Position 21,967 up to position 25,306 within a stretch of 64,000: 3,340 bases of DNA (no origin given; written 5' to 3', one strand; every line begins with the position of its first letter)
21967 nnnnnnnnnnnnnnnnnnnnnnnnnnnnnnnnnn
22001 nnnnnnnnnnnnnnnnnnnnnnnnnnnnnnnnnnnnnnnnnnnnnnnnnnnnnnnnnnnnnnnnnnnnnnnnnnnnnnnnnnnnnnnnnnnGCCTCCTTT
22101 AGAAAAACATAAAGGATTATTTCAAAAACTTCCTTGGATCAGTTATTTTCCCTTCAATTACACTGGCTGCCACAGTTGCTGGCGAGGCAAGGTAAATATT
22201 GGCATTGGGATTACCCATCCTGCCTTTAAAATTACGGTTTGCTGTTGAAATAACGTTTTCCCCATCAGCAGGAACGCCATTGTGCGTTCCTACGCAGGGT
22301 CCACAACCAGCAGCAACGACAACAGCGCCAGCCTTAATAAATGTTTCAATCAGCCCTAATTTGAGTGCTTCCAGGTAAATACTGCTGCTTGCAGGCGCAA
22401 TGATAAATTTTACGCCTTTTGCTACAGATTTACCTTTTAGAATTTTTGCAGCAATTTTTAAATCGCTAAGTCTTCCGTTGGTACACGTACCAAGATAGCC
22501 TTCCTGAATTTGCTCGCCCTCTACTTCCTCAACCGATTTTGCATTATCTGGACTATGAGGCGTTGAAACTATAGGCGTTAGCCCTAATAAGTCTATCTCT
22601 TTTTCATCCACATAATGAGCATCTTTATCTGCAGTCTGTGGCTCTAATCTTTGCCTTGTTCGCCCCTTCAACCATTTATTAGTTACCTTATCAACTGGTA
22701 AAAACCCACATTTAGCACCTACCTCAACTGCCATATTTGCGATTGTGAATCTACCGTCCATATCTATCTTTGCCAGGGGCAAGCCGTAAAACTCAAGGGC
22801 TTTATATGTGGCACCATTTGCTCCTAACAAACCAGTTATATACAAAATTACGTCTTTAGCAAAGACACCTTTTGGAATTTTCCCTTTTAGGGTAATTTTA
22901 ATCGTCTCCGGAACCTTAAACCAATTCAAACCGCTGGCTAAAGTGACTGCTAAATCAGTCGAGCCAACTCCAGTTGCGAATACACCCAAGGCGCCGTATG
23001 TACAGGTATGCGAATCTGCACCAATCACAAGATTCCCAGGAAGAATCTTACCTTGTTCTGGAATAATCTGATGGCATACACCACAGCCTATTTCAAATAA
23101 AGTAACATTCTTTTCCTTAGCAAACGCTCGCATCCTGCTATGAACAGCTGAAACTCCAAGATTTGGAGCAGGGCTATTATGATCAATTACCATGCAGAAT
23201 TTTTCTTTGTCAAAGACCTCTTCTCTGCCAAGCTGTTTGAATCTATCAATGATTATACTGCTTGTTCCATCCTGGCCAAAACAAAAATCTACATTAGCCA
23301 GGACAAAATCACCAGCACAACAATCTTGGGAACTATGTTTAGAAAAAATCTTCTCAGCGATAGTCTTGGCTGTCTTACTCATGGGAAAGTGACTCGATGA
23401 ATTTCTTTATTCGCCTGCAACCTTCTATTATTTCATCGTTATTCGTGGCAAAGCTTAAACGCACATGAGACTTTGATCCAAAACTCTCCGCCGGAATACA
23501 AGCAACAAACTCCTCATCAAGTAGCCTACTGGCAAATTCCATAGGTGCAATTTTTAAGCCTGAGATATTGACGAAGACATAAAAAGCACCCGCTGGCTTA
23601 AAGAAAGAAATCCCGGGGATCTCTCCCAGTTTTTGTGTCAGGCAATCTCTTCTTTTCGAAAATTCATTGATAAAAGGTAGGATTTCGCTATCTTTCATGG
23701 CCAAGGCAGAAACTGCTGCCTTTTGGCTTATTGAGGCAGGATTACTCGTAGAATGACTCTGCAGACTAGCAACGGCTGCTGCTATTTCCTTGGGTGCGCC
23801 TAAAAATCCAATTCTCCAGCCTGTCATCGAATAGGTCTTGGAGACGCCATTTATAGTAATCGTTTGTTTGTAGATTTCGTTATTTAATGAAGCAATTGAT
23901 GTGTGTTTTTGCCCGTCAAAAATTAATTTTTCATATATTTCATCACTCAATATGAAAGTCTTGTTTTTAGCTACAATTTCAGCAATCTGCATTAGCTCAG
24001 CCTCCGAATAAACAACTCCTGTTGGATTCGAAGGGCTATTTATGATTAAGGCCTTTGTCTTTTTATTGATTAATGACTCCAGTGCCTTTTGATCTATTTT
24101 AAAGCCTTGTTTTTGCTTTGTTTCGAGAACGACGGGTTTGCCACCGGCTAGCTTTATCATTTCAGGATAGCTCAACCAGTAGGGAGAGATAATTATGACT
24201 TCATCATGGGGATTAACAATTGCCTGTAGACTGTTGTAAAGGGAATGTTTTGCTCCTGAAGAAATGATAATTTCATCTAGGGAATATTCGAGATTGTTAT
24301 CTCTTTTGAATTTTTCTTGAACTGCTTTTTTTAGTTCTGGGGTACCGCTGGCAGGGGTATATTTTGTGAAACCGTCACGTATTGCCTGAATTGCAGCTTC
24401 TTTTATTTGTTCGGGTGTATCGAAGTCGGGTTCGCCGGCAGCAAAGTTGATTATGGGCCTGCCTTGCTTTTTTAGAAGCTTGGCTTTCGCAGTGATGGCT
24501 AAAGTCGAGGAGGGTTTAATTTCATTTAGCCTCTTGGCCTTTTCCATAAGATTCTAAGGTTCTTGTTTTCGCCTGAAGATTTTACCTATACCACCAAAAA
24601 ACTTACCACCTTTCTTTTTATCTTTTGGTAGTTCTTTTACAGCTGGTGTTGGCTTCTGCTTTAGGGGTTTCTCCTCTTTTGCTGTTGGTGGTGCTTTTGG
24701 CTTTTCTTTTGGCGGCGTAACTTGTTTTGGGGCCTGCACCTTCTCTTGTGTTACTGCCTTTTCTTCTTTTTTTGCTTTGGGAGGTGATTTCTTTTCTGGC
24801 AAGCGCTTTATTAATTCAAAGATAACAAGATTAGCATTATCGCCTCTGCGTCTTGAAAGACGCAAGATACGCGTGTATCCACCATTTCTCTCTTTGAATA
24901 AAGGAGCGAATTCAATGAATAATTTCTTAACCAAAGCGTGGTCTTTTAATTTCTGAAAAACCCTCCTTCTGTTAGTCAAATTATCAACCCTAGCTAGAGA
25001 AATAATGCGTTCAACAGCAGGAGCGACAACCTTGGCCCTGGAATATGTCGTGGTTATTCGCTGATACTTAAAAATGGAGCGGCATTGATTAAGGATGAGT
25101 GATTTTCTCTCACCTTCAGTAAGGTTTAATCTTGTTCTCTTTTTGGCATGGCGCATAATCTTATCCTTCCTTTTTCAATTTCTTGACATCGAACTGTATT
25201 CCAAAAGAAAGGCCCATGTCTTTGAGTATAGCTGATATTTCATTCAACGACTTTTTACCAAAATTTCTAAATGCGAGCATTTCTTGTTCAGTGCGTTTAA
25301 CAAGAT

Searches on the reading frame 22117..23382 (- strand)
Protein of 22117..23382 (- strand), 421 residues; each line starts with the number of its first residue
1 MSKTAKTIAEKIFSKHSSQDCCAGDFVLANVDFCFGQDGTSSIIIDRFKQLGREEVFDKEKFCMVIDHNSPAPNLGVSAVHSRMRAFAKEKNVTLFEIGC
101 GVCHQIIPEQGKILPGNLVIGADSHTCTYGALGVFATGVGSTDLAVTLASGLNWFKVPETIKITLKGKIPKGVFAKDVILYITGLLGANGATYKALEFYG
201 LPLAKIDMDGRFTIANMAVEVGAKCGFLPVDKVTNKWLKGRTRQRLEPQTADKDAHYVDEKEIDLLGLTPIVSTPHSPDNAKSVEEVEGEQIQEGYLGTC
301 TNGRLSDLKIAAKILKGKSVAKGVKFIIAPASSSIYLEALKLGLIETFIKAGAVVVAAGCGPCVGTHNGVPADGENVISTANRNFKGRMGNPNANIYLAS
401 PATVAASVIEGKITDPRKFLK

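Call 6: search_protein_families(library=pfam, proteins=[window:22117-23382:-], max_evalue=0.01)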
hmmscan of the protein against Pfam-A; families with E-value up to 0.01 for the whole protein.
window:22117-23382:- (421 aa): 1 family
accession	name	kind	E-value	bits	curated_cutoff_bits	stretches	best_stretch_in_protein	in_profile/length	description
PF00330.25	Aconitase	-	7.2e-102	342.2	28.7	1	10-411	1-463/463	Aconitase family (aconitate hydratase)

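Call 49: find_related_loci(query=window:22120-23382:-, collection=genome_contigs, flank=10000)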
Query window:22120-23382:- (421 aa) in genome_contigs; peptide patterns used: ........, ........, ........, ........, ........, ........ (x = any residue, [..] = any of these).
600 stretches matched a pattern (row limit reached: there are more); 593 encode a relative of the query (tblastn E <= 1e-3); the best 80 are kept; 80 distinct loci.
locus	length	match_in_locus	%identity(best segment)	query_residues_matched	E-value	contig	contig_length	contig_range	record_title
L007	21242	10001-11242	68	6-420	0e+0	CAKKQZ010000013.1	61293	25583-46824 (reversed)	Omnitrophica bacterium GWA2_41_15 isolate Hainich-H51-bin231-1 genome assembly, contig: H51-bin231_1_Hain_H51_02um_R1_11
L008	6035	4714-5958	66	6-420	0e+0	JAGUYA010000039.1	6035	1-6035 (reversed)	MAG: Candidatus Omnitrophota bacterium isolate DeMMO4_14 c_000000019916, whole genome shotgun sequence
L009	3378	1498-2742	66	6-420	0e+0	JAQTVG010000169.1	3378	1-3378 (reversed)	MAG: Candidatus Omnitrophota bacterium isolate STB_82 NODE_108418_length_3378_cov_2.798216_Sandtown_B, whole genome shot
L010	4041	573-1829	63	3-421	0e+0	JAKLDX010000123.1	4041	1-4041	MAG: Candidatus Omnitrophota bacterium isolate RA.bin12 RA.bin12_123, whole genome shotgun sequence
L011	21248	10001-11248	64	6-420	0e+0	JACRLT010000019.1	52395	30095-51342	MAG: Candidatus Omnitrophota bacterium isolate NC_groundwater_1888_Pr3_B-0.1um_46_13 SR2-18-B1_coassembly_11782, whole g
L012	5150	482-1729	64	4-420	0e+0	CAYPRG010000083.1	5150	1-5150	MAG TPA_asm: uncultured Planctomycetales bacterium isolate SRP178699_co1_560 genome assembly, contig: NODE_24082_length_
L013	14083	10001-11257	64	3-421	0e+0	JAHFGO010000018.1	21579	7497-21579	MAG: Candidatus Omnitrophota bacterium isolate nzgw317 NODE_700_length_21580_cov_3.353185, whole genome shotgun sequence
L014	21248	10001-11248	64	5-420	0e+0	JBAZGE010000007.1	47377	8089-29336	MAG: Candidatus Omnitrophota bacterium isolate SO_2017_LW3_37 NODE_1626_length_47377_cov_2.600804_LW162_2017, whole geno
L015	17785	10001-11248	63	6-420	0e+0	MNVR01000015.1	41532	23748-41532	MAG: Candidatus Omnitrophica bacterium CG1_02_44_16 cg1_0.2_scaffold_515_c, whole genome shotgun sequence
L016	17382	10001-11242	64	5-418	0e+0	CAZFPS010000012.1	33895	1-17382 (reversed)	MAG TPA_asm: uncultured Planctomycetia bacterium isolate SRP256446_co1_195 genome assembly, contig: NODE_217_length_3389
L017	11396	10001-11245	65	6-420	0e+0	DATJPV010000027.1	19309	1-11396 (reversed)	MAG TPA_asm: Patescibacteria group bacterium isolate SMAG_U14922 k141_4737972, whole genome shotgun sequence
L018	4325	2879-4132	61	3-420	0e+0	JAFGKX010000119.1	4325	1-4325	MAG: Candidatus Omnitrophota bacterium isolate Zod_Metabat.364 k87_11002430, whole genome shotgun sequence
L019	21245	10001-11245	64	6-420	2e-180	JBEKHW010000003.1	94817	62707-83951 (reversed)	MAG: Candidatus Omnitrophota bacterium isolate SPRUCE 286 SPRUCE_286_3, whole genome shotgun sequence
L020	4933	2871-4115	62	6-420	0e+0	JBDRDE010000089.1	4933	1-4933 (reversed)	MAG: Candidatus Omnitrophota bacterium isolate MEGAHIT-group-1.234 k141_9115513, whole genome shotgun sequence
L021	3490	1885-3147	64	2-421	0e+0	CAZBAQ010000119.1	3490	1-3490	MAG TPA_asm: uncultured Planctomycetia bacterium isolate SRP178699_co2_132 genome assembly, contig: NODE_37631_length_34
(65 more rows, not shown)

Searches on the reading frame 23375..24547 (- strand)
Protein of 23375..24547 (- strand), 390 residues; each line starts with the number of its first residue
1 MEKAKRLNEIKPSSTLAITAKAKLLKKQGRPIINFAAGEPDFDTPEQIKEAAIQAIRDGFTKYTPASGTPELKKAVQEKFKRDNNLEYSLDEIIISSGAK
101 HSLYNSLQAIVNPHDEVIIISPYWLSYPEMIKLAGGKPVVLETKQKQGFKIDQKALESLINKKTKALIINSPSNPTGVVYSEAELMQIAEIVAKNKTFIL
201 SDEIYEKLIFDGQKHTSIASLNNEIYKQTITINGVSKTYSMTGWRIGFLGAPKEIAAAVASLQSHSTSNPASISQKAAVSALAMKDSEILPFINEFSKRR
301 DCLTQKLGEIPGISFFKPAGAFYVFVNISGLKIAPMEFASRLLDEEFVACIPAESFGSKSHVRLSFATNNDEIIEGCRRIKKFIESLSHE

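Call 6: search_protein_families(library=pfam, proteins=[window:23375-24547:-], max_evalue=0.01)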
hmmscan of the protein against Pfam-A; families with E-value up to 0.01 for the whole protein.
window:23375-24547:- (390 aa): 4 families
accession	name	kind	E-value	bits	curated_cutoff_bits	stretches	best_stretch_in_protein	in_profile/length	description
PF00155.27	Aminotran_1_2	-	2.7e-77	260.8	19.7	1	31-380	2-361/361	Aminotransferase class I and II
PF01041.23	DegT_DnrJ_EryC1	-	2.6e-06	27.3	19.8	1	101-199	50-142/360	DegT/DnrJ/EryC1/StrS aminotransferase family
PF00266.25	Aminotran_5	-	0.0012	18.3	21.5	1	91-190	62-166/371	Aminotransferase class-V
PF01053.26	Cys_Met_Meta_PP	-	0.0022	17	27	1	85-202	63-173/381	Cys/Met metabolism PLP-dependent enzyme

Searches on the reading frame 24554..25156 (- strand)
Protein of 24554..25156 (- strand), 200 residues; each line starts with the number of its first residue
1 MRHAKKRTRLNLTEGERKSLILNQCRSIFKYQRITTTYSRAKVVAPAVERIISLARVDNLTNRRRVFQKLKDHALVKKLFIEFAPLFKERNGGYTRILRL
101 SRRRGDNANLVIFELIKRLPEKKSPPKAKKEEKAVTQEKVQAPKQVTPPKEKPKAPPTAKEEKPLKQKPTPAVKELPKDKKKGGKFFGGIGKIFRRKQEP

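Call 6: search_protein_families(library=pfam, proteins=[window:24554-25156:-], max_evalue=0.01)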
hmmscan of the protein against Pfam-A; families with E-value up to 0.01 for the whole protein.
window:24554-25156:- (200 aa): 1 family
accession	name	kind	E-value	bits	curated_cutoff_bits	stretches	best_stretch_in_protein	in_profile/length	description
PF01196.24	Ribosomal_L17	-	6.6e-29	101.1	27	1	22-116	3-97/97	Ribosomal protein L17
